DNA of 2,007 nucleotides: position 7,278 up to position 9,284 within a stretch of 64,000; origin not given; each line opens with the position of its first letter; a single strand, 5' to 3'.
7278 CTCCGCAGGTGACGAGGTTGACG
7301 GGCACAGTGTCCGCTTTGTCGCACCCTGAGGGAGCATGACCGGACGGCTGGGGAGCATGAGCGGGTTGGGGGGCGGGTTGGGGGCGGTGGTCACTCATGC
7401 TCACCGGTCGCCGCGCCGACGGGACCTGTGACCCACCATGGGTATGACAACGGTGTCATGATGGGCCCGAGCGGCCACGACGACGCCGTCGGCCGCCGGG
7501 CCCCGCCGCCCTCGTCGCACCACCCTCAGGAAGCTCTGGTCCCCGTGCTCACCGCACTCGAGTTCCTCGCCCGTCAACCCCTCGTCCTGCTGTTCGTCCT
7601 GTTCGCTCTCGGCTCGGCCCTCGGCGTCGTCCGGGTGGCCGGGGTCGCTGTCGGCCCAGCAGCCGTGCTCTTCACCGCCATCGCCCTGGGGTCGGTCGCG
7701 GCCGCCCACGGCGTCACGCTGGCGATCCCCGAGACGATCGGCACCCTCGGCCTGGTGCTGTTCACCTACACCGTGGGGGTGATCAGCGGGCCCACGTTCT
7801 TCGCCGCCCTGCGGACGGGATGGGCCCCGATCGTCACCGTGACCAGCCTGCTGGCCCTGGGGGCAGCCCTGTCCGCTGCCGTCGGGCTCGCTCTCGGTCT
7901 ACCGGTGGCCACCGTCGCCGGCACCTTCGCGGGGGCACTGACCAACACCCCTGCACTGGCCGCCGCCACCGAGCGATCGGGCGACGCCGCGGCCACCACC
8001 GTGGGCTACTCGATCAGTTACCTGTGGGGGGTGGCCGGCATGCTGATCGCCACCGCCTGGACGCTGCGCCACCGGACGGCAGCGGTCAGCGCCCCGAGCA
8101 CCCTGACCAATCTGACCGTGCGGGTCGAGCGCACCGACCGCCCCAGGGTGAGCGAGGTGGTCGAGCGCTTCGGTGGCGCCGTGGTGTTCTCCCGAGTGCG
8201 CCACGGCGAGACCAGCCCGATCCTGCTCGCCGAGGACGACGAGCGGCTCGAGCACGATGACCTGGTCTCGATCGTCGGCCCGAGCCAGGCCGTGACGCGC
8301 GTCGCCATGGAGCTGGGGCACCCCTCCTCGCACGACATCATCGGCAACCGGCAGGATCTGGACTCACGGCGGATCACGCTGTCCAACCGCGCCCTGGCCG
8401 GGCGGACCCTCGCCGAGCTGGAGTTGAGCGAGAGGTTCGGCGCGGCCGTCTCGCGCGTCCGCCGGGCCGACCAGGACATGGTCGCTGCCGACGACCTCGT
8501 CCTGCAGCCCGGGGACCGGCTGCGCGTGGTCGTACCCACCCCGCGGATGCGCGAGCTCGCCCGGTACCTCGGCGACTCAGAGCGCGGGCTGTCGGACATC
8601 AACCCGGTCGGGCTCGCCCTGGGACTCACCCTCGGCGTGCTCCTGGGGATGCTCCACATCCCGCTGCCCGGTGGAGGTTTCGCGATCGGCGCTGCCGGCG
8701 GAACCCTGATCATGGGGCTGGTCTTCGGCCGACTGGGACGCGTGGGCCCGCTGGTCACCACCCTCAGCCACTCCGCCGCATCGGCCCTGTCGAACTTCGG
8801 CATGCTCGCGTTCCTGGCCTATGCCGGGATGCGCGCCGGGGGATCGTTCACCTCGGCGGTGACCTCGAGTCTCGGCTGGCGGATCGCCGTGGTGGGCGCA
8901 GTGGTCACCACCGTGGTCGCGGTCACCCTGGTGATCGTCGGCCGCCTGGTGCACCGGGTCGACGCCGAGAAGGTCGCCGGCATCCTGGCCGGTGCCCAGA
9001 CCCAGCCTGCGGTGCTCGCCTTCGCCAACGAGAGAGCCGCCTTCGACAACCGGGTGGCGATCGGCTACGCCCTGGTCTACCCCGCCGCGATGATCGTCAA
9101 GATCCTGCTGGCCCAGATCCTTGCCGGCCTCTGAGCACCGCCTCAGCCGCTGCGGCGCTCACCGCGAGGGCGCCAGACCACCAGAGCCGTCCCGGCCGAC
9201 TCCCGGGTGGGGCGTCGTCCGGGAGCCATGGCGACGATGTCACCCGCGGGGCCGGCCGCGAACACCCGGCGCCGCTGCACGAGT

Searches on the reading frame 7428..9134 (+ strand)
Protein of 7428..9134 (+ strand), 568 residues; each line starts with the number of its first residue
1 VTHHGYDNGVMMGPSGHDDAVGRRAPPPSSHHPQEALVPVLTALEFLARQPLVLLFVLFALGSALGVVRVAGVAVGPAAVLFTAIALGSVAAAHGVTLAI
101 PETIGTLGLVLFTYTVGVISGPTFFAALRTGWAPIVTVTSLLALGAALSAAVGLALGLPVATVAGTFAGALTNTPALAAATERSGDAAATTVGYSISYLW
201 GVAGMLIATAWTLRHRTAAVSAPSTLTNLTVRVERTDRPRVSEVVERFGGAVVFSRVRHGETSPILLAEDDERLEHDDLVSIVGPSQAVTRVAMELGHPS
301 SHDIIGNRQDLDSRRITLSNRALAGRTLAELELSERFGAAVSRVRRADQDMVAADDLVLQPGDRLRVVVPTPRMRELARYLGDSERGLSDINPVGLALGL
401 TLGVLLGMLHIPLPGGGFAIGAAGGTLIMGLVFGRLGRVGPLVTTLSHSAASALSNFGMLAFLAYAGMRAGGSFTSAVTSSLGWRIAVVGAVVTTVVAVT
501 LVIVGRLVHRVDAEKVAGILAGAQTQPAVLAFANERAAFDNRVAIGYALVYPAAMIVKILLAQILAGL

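Call 20: search_protein_families(library=pfam, proteins=[window:7428-9134:+])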
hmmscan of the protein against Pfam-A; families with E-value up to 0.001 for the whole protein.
window:7428-9134:+ (568 aa): 2 families
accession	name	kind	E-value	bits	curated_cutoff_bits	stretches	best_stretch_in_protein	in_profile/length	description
PF06826.17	Asp-Al_Ex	-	1e-57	195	27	2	396-566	2-166/167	Predicted Permease Membrane Region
PF02080.26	TrkA_C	-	1.1e-16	60.9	27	1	319-382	8-71/71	TrkA-C domain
